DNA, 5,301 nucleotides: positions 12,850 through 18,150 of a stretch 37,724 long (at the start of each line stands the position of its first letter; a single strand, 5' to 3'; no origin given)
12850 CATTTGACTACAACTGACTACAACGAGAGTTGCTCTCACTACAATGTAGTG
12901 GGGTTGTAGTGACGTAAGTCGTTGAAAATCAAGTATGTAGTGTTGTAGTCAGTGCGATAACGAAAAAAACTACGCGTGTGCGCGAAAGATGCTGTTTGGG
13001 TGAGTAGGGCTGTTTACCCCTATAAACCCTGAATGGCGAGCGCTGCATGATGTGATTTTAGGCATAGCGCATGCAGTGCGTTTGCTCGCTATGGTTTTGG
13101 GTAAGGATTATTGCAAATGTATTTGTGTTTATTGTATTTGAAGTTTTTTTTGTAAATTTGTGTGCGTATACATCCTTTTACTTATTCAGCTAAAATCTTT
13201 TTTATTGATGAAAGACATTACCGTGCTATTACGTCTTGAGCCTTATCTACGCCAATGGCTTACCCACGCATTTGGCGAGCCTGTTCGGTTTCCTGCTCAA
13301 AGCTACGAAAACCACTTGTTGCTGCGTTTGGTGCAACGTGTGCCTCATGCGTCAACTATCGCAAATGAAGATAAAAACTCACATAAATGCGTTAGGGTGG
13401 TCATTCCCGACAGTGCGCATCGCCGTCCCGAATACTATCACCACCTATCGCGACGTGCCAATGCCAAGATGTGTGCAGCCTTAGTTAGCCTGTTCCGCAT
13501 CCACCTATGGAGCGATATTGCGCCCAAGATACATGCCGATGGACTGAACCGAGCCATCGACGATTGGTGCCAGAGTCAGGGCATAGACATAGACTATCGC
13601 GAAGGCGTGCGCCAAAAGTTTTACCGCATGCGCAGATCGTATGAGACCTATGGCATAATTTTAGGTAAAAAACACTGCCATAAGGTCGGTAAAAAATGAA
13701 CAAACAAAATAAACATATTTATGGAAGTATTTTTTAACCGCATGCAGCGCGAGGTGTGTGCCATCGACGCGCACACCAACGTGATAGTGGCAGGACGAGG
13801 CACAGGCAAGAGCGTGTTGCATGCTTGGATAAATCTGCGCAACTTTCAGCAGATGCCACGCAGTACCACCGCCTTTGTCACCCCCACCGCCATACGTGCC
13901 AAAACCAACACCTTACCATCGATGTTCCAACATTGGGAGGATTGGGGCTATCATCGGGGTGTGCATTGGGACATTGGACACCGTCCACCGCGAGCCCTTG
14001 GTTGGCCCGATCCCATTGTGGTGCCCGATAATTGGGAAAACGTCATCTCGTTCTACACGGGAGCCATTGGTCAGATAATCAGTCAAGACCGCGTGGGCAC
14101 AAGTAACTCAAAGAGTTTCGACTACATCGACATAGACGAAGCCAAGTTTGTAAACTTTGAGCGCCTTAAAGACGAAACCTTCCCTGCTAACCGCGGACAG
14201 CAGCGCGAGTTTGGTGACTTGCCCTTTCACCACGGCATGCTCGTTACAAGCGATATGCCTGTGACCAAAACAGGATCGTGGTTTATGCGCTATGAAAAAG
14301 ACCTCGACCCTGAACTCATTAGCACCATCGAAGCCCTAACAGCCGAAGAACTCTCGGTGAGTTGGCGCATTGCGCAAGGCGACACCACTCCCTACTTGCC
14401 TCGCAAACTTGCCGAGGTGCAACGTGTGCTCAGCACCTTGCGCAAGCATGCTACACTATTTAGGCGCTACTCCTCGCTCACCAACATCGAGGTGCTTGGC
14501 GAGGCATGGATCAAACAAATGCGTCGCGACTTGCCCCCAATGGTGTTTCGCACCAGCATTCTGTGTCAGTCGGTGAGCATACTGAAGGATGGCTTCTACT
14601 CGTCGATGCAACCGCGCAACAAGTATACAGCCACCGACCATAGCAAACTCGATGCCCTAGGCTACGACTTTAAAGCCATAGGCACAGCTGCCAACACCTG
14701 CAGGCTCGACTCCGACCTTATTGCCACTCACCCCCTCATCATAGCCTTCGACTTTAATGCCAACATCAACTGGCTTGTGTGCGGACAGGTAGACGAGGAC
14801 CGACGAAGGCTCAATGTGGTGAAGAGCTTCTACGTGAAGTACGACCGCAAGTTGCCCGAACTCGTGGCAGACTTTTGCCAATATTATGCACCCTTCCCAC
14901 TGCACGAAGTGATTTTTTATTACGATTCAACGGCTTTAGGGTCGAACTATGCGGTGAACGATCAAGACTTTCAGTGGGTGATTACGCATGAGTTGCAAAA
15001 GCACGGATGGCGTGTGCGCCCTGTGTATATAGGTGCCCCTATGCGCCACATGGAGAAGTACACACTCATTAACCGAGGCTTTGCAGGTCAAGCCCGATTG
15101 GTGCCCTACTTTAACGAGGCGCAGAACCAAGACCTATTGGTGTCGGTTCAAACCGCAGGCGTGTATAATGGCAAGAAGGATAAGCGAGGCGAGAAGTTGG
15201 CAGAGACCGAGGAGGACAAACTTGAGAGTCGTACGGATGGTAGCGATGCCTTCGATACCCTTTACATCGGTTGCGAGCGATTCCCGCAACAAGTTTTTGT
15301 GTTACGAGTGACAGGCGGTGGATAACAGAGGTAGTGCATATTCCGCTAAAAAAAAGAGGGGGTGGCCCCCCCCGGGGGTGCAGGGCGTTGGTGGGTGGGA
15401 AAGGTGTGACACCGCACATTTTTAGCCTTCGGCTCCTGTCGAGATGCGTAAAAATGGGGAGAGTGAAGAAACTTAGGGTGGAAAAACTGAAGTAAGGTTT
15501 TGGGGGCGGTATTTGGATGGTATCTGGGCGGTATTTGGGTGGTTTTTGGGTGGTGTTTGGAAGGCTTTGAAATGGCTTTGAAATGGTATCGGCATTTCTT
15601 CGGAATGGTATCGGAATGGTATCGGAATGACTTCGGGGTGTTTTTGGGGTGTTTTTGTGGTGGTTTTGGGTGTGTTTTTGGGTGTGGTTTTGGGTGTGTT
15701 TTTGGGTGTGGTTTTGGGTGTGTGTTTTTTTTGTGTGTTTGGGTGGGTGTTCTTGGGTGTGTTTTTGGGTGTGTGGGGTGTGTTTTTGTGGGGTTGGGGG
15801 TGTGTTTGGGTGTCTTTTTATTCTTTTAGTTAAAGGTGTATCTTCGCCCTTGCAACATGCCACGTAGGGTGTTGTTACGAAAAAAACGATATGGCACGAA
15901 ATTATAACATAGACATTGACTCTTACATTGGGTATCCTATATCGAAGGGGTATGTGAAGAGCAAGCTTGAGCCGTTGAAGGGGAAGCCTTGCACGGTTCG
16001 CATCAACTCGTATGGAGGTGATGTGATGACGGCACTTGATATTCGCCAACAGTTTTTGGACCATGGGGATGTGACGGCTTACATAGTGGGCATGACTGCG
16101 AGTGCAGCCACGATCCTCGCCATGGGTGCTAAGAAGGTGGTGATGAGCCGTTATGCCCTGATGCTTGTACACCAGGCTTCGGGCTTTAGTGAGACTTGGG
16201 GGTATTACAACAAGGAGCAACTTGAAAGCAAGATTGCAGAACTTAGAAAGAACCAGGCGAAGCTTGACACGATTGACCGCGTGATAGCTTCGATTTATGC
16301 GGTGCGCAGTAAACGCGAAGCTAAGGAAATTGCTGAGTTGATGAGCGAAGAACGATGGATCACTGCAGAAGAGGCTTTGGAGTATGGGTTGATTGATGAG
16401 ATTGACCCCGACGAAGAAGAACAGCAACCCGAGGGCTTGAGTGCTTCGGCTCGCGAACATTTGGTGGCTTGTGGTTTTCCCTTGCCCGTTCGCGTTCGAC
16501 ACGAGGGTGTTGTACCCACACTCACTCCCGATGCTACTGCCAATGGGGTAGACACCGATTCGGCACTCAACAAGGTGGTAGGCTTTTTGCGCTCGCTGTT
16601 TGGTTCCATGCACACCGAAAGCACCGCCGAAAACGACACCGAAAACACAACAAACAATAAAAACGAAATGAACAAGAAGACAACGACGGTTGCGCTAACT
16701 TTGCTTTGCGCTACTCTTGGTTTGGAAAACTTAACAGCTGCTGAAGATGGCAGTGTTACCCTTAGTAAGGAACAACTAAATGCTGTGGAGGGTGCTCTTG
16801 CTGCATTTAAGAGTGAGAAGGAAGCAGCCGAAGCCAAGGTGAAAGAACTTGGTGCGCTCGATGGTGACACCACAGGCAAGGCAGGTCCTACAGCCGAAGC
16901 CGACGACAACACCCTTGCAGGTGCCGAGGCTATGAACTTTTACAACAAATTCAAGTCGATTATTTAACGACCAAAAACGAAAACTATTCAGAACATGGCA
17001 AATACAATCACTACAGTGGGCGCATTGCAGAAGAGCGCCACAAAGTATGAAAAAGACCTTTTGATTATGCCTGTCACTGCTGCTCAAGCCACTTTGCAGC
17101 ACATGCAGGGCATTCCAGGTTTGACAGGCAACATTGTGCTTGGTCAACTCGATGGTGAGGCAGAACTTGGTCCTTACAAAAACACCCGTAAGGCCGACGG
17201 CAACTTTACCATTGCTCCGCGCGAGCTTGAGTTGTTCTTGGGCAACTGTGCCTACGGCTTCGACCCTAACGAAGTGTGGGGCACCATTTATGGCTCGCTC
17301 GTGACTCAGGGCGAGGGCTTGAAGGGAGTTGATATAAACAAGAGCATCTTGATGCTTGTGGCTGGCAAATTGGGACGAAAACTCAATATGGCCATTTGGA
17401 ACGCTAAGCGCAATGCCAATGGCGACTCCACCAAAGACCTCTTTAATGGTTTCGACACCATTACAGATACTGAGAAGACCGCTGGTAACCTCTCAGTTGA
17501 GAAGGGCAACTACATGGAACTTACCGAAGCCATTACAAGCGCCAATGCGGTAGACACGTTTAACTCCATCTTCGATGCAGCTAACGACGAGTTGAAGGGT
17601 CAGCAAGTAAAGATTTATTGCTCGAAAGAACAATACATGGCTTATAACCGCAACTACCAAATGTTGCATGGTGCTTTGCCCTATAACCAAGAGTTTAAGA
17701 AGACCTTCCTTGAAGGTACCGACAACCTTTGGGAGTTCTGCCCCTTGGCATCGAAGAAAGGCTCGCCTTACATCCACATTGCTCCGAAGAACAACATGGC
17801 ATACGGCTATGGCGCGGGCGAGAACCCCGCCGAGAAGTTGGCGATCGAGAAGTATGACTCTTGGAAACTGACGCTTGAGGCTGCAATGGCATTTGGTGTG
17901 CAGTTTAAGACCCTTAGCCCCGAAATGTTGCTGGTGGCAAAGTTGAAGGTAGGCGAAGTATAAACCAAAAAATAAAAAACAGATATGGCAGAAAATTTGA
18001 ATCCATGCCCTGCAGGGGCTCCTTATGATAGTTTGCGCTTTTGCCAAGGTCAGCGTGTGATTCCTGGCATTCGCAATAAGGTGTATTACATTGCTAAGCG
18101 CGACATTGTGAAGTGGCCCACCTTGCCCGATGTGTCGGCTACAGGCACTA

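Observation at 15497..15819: About 310 bp of 11-12-nt phased repeats ending in a 189-nt A-free G/T tract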

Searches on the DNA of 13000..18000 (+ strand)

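Call 9: search_dna_similar(query=window:13000-18000:+, collection=phages, mode=near)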
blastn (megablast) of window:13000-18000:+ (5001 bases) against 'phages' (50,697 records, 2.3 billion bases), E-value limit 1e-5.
No match.
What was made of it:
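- Tried and rejected: Near-identical phage in GenBank: none found (call 9).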

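Call 15: search_rna_families(source=window, start=15200, end=16000, threshold=evalue, max_evalue=10)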
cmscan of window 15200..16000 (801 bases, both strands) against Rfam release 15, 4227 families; matches with E-value up to 10: 2.
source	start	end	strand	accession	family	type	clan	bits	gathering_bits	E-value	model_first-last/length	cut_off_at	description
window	15785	15925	+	RF01979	HOTAIRM1_5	Gene; lncRNA;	-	16.7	60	8.1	1-145/145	no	HOX antisense intergenic RNA myeloid 1 conserved region 5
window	15369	15397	+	RF02145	MEG8_1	Gene; lncRNA;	-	11.4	70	5.5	69-97/97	no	Maternally expressed 8 exon 1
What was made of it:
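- On Rfam RNA families: Only noise (E above 5) appeared in 15200-16000 (call 15).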

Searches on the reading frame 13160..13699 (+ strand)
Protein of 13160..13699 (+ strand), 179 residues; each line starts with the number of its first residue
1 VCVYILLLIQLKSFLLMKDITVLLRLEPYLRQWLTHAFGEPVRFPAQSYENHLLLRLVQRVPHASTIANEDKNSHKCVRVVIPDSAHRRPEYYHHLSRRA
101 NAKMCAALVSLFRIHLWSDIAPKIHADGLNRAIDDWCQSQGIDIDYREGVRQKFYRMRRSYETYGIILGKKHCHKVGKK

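Call 8: search_protein_families(library=phrogs, proteins=[window:13160-13699:+])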
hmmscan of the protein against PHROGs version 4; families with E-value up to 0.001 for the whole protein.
window:13160-13699:+ (179 aa): 0 families

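Call 16: search_protein_families(library=pfam, proteins=[window:13160-13699:+], max_evalue=0.01)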
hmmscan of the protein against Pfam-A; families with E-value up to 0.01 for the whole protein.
window:13160-13699:+ (179 aa): 0 families

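Call 48: find_homologous_proteins(query=window:13208-13696:+)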
Query seq(163 aa) (163 aa): 35 proteins with E <= 0.001 among 60 candidates.
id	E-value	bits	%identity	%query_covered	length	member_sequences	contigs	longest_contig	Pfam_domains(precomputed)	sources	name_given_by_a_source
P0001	8.4e-106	369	98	100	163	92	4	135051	-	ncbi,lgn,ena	-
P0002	1.1e-87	310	82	100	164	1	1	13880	-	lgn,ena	-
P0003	3.5e-71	257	70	100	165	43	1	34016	-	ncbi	-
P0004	6.4e-65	236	66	99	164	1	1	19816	-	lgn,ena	-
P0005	5.5e-53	197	58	100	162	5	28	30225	-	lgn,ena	-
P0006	1.0e-51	193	58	100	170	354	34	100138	-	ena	-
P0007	3.4e-51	192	58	96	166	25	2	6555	-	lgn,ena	-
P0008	9.6e-51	190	55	100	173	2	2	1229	-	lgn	-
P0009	1.1e-50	190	57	100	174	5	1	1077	-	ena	-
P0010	4.1e-48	182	82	63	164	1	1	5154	PF20563.4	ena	-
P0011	4.2e-48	182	58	96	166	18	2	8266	-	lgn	-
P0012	4.7e-48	181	56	96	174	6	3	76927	-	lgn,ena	-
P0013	9.0e-48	181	57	95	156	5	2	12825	-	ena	-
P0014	1.6e-47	180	56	96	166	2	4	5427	-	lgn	-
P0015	6.4e-47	178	55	96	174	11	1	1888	-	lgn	-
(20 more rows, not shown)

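Call 52: search_protein_families(library=pfam, alignment_id=A3, max_evalue=0.1)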
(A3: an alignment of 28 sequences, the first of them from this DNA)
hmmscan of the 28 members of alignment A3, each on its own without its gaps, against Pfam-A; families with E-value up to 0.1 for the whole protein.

A. member 1, seq(163 aa): 0 families

B. families by the number of members that match (of 28 scanned): 6 families
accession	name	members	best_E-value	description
PF20563.3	DUF6773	1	1.4e-09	Family of unknown function (DUF6773)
PF11683.13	DUF3278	1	0.02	Protein of unknown function (DUF3278)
PF03330.24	DPBB_1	1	0.053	Lytic transglycolase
PF02359.24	CDC48_N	1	0.069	Cell division protein 48 (CDC48), N-terminal domain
PF01635.23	CoV_M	1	0.077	Coronavirus M matrix/glycoprotein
PF05832.17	DUF846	1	0.097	Eukaryotic protein of unknown function (DUF846)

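Call 55: predict_structure(alignment_id=A3)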
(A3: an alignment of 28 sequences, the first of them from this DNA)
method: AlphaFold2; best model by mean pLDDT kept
length: 163 residues; sequences in the alignment: 28
mean_pLDDT: 85.8   pTM: 0.79
mean pLDDT of the five models: 85.8, 85.7, 85.5, 84.7, 84.5
residues with pLDDT >= 90: 107; 70-90: 27; 50-70: 18; < 50: 11
segments of 3 or more residues with pLDDT < 50: 154-163
pLDDT, mean of each block of 10 residues (from residue 1): 85 96 95 95 76 61 92 90 94 96 90 94 97 96 82 49 39
secondary structure, 60 per line:
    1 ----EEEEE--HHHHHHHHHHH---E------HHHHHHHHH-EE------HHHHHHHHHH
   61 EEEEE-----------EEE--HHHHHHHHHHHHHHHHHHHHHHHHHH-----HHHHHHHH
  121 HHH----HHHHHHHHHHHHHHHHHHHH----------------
elements in order: E5-9 H12-22 H33-41 H51-60 E61-65 E77-79 H82-107 H113-123 H128-147
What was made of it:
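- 13208..13699 (+): 163-aa ORF directly upstream of TerL. It is a conserved partner of this TerL family with no known domain. It is a candidate small terminase only by its position. The AlphaFold model has pLDDT 85.8 (call 55).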

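Call 59: fold_search(model_id=the predicted structure, library=pdb)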
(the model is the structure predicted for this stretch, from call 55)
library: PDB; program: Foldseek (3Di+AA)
matches with E <= 10: 22; with E <= 0.001: 0
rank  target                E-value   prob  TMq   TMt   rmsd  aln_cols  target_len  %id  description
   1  8f2r_C                1.7e+00  0.12  0.30  0.26  12.5       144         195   14  Human CCC complex (released 2023-05-24)
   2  5h1s_O                2.0e+00  0.02  0.13  0.15  15.4       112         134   15  Structure of the large subunit of the chloro-ribosome (released 2017-02-01)
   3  3tix_A                2.6e+00  0.07  0.22  0.24   9.6        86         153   17  Crystal structure of the Chp1-Tas3 complex core (released 2011-11-16)
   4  7shk_A                2.6e+00  0.07  0.27  0.07  14.5       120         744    8  Structure of Xenopus laevis CRL2Lrr1 (State 1) (released 2021-12-08)
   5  9f0x_E                3.6e+00  0.02  0.17  0.21  11.1        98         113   14  CryoEM structure of the F plasmid relaxosome in its pre-initiation state, derived from the ds-27_+143-R Locally-refine (released 2025-06-04)
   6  9b2v_B                4.1e+00  0.01  0.14  0.04  19.9       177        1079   11  SARS CoV-2 Spike protein Ectodomain with internal tag, 1RBD-up conformation (released 2025-03-05)
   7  7tgx_A                5.0e+00  0.01  0.15  0.04  19.2       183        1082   14  Prototypic SARS-CoV-2 G614 spike (open form) (released 2022-03-09)
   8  4hv6_A                5.3e+00  0.02  0.17  0.19  11.8        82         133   20  Structure of MNTR H77A mutant in apo- and mn-bound forms (released 2012-11-21)
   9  2q8s_B                5.7e+00  0.03  0.16  0.11  15.9        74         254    7  X-ray Crystal structure of the nuclear hormone receptor PPAR-gamma in a complex with a PPAR gamma/alpha dual agonist (released 2008-10-14)
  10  8fmh_D                5.7e+00  0.01  0.20  0.11  13.5       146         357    8  Structure of CBASS Cap5 from Pseudomonas syringae as an activated tetramer with the cyclic dinucleotide 3'2'-c-dGAMP l (released 2024-02-07)
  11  6waa_F                5.7e+00  0.01  0.17  0.05  24.7       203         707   11  K. pneumoniae Topoisomerase IV (ParE-ParC) in complex with DNA and compound 34 (7-[(1S,5R)-1-amino-3-azabicyclo[3.1.0] (released 2020-07-15)
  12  9f0y_F                6.9e+00  0.02  0.16  0.20  11.6       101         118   16  CryoEM structure of the F plasmid relaxosome with TraI in its TE mode, derived from the ss-27_+8ds+9_+143-R Locally-re (released 2025-06-04)
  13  5e86                  6.9e+00  0.01  0.16  0.12  16.4       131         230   14  isolated SBD of BiP with loop34 modification (released 2015-12-30)
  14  3oac_B                7.3e+00  0.04  0.19  0.14   5.1        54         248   17  Mint deletion mutant of heterotetrameric geranyl pyrophosphate synthase in complex with ligands (released 2010-11-03)
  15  7kxj_A                7.8e+00  0.01  0.14  0.04  17.7       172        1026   11  SARS-CoV-2 spike protein in complex with Fab 15033-7, 3-"up", asymmetric (released 2021-02-03)
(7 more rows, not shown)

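Call 60: fold_search(model_id=the predicted structure, library=viral)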
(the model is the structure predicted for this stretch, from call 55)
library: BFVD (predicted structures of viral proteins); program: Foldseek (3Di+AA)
matches with E <= 10: 73; with E <= 0.001: 1
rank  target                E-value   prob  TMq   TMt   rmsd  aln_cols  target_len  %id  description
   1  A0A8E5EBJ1            1.4e-04  1.00  0.64  0.66   4.8       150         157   15  Uncharacterized protein [Polaribacter phage Leef_1]
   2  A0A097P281            9.4e-01  0.11  0.18  0.21  16.1        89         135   16  ORF49 [Cydia pomonella granulosis virus]
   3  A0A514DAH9            1.1e+00  0.05  0.22  0.14  13.4       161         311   10  (no name in the UniProt tables at hand)
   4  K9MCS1                1.1e+00  0.03  0.17  0.11  17.0       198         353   12  (no name in the UniProt tables at hand)
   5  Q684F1                1.6e+00  0.02  0.17  0.12  19.6       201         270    8  (no name in the UniProt tables at hand)
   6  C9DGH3                1.7e+00  0.04  0.21  0.16  19.7       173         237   12  Uncharacterized protein [Delftia phage PhiW-14]
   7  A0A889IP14            2.2e+00  0.04  0.25  0.21  12.8       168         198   11  (no name in the UniProt tables at hand)
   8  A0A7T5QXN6            2.5e+00  0.07  0.26  0.05  12.8       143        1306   12  Uncharacterized protein [Cronobacter phage A24]
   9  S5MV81                2.6e+00  0.16  0.25  0.48   8.9        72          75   11  Late promoter transcription accessory protein [Sinorhizobium phage phiM12]
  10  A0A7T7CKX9            2.6e+00  0.02  0.16  0.14  13.5       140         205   11  (no name in the UniProt tables at hand)
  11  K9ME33                2.8e+00  0.02  0.17  0.11  16.6       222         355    9  (no name in the UniProt tables at hand)
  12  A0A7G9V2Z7            3.0e+00  0.03  0.18  0.25   8.1       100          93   12  Uncharacterized protein [Pseudomonas phage phiPsa381]
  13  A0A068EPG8            3.0e+00  0.03  0.19  0.23  15.8        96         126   16  Uncharacterized protein [Bacillus phage CP-51]
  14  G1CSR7                3.0e+00  0.01  0.18  0.17  24.6       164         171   11  Terminase small subunit [Cronobacter phage ESP2949-1]
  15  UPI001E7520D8         3.2e+00  0.06  0.20  0.26  10.2        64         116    8  (no name look-up for this kind of identifier)
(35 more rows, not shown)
